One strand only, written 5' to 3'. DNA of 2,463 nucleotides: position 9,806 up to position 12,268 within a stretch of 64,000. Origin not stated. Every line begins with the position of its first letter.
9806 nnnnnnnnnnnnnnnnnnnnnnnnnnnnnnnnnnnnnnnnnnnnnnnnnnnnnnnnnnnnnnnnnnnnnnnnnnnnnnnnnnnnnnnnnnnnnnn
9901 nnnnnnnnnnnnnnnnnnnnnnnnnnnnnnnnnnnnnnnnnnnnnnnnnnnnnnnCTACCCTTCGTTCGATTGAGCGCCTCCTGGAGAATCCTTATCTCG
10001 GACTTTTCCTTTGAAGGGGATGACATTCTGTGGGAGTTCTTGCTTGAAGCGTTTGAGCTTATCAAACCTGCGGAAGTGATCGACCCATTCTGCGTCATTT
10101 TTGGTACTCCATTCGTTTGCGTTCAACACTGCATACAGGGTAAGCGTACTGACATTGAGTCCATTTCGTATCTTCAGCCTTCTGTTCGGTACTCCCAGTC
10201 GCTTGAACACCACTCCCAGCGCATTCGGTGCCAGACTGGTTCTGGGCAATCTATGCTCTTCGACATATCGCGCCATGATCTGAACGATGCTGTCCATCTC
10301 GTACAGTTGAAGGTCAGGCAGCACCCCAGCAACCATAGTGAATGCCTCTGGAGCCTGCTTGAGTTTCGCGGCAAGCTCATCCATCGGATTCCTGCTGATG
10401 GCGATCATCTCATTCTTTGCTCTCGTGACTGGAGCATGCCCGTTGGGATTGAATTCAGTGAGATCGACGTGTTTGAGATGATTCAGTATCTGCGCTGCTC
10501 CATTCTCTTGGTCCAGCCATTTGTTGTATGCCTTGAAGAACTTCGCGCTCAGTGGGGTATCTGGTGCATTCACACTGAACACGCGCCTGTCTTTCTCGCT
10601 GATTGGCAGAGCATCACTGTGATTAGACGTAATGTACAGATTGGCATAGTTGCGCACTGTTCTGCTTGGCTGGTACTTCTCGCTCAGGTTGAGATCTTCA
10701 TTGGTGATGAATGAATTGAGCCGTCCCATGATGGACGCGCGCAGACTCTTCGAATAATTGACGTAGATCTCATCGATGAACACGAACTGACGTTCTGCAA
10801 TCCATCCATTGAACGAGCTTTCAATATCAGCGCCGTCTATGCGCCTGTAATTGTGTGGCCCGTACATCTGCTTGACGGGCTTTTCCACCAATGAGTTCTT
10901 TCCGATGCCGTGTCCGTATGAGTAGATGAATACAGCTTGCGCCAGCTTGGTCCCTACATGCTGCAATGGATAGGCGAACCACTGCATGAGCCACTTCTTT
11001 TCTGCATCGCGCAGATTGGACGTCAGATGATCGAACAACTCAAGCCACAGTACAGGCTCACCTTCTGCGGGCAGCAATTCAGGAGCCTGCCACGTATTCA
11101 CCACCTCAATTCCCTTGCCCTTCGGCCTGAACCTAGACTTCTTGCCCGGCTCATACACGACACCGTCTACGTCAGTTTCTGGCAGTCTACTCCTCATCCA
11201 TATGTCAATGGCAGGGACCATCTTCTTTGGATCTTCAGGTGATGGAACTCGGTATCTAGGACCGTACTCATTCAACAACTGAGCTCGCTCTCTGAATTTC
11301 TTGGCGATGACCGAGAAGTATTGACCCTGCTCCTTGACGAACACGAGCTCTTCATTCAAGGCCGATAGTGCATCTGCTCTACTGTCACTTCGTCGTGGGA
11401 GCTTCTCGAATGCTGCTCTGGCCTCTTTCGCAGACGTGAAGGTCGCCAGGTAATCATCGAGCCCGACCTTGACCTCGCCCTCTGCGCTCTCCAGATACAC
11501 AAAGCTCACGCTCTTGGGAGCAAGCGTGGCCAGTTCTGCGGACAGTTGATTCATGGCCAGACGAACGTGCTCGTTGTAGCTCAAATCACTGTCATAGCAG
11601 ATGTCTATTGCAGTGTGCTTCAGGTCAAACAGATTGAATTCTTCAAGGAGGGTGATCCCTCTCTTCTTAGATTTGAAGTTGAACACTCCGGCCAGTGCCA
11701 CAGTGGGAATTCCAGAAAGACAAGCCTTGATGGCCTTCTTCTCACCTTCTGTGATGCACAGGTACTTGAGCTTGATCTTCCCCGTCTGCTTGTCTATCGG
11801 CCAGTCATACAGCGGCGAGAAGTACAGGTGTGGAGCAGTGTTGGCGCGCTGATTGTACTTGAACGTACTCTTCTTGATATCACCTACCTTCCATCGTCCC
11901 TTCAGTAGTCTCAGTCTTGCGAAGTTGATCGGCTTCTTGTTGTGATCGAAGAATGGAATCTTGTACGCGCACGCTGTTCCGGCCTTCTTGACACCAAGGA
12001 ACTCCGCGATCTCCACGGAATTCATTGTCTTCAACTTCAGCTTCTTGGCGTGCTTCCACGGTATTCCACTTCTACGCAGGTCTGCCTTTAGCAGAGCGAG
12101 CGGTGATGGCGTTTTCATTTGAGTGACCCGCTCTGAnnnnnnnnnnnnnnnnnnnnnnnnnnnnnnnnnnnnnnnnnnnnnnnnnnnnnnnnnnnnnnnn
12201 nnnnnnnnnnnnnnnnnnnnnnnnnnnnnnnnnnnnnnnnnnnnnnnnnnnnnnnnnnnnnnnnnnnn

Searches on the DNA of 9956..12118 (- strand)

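Call 59: search_rna_families(sources=[L038, L039, L040, L043, L045, L074, L032], threshold=gathering)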
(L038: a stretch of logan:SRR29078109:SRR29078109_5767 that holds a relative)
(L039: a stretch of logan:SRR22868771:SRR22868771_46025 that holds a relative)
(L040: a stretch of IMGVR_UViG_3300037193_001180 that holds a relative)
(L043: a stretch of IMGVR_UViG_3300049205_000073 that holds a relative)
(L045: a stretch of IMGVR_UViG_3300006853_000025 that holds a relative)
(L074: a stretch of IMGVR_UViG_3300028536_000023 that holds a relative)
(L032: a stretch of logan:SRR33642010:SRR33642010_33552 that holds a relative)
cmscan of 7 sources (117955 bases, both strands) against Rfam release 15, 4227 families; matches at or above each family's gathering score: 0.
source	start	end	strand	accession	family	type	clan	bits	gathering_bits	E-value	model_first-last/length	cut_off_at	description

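Call 60: search_rna_families(source=L040, start=14200, end=15200, threshold=evalue, max_evalue=10)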
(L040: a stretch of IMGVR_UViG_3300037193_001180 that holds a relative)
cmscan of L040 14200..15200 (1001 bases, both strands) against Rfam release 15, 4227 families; matches with E-value up to 10: 2.
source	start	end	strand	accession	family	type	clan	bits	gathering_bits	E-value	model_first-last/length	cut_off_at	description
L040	15056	15096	+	RF03688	mir-3045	Gene; miRNA;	-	17.1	90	2.1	1-75/75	no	mir-3045 microRNA precursor family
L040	14931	15023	-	RF04004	mir-7940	Gene; miRNA;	-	15.9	80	5.4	1-57/57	no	mir-7940 microRNA precursor family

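Call 70: search_dna_similar(query=L045:11985-12720:+, collection=phages, mode=distant, max_rows=20, max_evalue=0.001)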
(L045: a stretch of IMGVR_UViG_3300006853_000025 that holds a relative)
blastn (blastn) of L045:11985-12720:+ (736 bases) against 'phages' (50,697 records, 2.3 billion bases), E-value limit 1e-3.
No match.

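Call 88: build_rna_model(alignment_id=A6, structure=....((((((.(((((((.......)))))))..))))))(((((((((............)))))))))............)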
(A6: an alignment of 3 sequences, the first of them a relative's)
Model R1 built from alignment A6 (3 sequences, 82 columns); structure: as given.
model positions 79; base pairs 22; branch points 1; effective number of sequences 1.43; information 0.718 bits per position. Calibrated on 0.2 Mb of random sequence (short: E-values are rough).
structure used (alignment columns):
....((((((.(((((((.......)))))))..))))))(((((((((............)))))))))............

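Call 89: search_with_rna_model(model_id=R1, source=window, max_evalue=10, show_alignments=2)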
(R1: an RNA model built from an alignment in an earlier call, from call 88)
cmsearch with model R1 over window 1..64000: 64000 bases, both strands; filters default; matches with E-value up to 10: 2.
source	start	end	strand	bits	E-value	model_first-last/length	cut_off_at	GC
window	8629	8704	-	18.2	0.0059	1-79/79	no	0.51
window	14774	14790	-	7.8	3.3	45-61/79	no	0.59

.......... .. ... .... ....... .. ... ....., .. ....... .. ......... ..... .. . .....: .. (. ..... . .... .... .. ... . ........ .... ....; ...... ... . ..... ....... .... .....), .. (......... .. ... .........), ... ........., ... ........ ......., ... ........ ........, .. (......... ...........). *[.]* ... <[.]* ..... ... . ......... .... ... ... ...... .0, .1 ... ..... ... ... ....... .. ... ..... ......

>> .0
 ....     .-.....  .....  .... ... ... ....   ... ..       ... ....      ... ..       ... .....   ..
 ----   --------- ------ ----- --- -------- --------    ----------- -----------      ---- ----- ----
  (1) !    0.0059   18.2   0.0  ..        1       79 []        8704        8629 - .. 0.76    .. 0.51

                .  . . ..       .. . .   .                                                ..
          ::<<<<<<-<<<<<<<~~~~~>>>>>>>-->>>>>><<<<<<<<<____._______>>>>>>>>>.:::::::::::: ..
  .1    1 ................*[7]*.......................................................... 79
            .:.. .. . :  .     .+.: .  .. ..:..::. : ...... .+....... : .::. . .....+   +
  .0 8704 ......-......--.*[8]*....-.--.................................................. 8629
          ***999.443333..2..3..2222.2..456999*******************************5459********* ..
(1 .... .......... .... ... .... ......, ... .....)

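Call 90: search_with_rna_model(model_id=R1, sources=[L001, L032, L033, L037, L038, L039, L040, L041, L042, L043, L045, L046, L047, L048, L049, L050, L051, L052, L053, L054, L055, L056, L057, L058, L059, L060, L061, L062, L063, L064, L065, L066, L067, L068, L069, L070, L071, L072, L073, L074, L075, L076, L077, L078, L079, L080, L081, L082, L083, L084, L085, L086, L087, L088, L089, L090, L091, L092, L093, L094, L095, L096, L097, L098, L099, L100, L101, L102, L103, L104, L105, L106, L107, L108, L109, L110, L111, L112, L113, L114, L115, L116, L117, L118, L119, L121, L122, L123, L017], max_evalue=1)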
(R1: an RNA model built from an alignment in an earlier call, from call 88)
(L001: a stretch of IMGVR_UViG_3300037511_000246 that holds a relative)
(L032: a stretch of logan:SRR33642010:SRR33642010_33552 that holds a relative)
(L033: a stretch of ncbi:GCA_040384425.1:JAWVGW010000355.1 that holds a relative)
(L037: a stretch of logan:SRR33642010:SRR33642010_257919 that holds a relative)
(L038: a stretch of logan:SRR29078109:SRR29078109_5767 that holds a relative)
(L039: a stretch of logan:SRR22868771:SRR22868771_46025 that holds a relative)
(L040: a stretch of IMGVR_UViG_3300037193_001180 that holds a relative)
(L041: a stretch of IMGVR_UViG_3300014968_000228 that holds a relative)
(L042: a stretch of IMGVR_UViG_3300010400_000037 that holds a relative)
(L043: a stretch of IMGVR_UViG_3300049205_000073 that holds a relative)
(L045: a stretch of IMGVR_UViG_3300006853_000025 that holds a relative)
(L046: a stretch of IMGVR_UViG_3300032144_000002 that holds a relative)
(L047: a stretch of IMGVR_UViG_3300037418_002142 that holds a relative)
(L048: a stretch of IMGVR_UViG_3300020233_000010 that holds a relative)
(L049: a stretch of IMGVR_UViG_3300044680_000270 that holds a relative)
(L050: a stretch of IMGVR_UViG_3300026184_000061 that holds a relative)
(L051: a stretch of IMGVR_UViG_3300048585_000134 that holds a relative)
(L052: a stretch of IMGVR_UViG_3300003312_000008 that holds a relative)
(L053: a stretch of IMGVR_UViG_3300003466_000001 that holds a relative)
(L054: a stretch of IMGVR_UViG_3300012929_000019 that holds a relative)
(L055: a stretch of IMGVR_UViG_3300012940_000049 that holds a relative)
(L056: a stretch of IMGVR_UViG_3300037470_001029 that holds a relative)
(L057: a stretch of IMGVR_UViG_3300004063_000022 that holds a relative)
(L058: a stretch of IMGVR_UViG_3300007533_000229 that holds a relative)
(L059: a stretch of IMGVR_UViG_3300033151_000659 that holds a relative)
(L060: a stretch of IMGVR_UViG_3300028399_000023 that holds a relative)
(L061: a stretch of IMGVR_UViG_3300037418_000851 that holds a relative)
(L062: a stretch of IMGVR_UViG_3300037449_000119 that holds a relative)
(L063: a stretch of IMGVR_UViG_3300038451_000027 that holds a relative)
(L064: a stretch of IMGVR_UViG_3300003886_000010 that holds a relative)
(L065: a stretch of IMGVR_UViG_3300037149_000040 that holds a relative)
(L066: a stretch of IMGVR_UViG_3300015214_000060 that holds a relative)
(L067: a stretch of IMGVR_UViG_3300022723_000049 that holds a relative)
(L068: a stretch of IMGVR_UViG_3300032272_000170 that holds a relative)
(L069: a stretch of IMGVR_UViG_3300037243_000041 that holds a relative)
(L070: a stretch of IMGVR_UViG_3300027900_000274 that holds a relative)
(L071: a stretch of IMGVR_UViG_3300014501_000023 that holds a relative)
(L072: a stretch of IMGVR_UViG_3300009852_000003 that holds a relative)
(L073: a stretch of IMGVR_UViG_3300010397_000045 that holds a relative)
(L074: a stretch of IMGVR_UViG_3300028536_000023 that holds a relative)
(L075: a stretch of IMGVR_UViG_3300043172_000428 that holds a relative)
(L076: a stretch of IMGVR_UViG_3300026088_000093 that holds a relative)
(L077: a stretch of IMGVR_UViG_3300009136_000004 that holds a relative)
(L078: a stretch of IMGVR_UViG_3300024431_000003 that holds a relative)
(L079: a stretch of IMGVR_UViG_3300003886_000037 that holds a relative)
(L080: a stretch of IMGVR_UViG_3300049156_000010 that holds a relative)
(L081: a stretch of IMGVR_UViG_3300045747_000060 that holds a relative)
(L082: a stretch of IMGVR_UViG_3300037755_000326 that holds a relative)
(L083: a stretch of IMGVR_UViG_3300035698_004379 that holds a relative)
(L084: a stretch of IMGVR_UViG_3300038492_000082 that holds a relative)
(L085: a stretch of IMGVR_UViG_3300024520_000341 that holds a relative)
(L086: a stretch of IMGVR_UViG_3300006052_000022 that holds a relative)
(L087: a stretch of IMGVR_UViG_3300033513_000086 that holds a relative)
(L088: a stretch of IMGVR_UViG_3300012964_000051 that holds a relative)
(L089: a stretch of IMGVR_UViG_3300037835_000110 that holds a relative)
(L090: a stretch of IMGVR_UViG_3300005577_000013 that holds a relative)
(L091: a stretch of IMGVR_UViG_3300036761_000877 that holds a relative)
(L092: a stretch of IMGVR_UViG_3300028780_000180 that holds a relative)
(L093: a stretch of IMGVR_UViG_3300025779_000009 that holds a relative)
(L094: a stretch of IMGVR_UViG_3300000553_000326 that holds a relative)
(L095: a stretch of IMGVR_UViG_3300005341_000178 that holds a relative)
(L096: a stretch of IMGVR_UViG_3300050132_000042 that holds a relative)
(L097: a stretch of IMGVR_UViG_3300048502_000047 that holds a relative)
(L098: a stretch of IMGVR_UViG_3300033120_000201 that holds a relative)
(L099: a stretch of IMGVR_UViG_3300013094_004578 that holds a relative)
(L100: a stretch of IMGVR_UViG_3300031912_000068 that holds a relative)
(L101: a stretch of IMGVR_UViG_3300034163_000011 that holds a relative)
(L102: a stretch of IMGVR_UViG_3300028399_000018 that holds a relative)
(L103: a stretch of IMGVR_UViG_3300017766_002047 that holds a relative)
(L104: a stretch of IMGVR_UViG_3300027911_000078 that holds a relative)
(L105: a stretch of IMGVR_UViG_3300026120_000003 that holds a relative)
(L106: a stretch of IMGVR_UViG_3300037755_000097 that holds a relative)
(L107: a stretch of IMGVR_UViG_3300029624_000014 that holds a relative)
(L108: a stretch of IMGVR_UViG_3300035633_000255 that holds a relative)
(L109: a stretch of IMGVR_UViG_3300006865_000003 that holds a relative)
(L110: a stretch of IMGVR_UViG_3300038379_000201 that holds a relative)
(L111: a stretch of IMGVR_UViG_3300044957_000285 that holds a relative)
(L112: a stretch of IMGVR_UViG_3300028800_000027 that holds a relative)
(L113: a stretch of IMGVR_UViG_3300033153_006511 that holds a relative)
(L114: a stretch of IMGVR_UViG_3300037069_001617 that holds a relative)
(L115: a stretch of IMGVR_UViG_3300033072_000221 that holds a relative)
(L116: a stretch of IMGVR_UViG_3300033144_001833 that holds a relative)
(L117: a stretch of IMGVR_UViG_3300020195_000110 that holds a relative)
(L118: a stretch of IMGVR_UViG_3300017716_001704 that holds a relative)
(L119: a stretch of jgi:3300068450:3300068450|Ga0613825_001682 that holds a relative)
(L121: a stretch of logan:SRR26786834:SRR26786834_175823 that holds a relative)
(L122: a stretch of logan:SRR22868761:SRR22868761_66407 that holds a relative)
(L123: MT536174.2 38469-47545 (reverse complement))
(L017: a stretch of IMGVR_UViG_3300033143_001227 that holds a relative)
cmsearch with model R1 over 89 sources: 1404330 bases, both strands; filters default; matches with E-value up to 1: 7.
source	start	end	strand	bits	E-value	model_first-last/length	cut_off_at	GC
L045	12629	12707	+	100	2.3e-23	1-79/79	no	0.56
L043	13112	13191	+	96.6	1.8e-22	1-79/79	no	0.56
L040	15024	15100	+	95.5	3.6e-22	1-79/79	no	0.58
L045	12655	12742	-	26.4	0.00087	1-79/79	no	0.45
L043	13138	13201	-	24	0.0037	1-79/79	no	0.55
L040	15050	15104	-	23.8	0.0042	1-79/79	no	0.55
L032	844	912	+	19.1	0.074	1-79/79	no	0.51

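Call 94: search_with_rna_model(model_id=R1, sources=[window, L032, L040, L043, L045], max_evalue=0.0005, make_alignment=true)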
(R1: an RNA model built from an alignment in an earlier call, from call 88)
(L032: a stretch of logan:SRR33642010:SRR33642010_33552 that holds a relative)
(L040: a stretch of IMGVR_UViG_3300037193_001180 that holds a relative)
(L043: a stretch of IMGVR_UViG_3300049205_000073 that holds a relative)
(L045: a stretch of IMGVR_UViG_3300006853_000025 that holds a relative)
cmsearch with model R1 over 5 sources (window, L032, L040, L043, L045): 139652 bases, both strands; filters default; matches with E-value up to 0.0005: 6.
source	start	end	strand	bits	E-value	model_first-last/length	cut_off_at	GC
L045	12629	12707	+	100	2.3e-24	1-79/79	no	0.56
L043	13112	13191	+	96.6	1.8e-23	1-79/79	no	0.56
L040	15024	15100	+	95.5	3.5e-23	1-79/79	no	0.58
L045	12655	12742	-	26.4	8.6e-05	1-79/79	no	0.45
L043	13138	13201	-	24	0.00037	1-79/79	no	0.55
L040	15050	15104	-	23.8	0.00042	1-79/79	no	0.55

Alignment A7: 6 matches aligned to the model, 115 columns, each read 5' to 3' on its own strand. Consensus structure (alignment columns), stored with it:
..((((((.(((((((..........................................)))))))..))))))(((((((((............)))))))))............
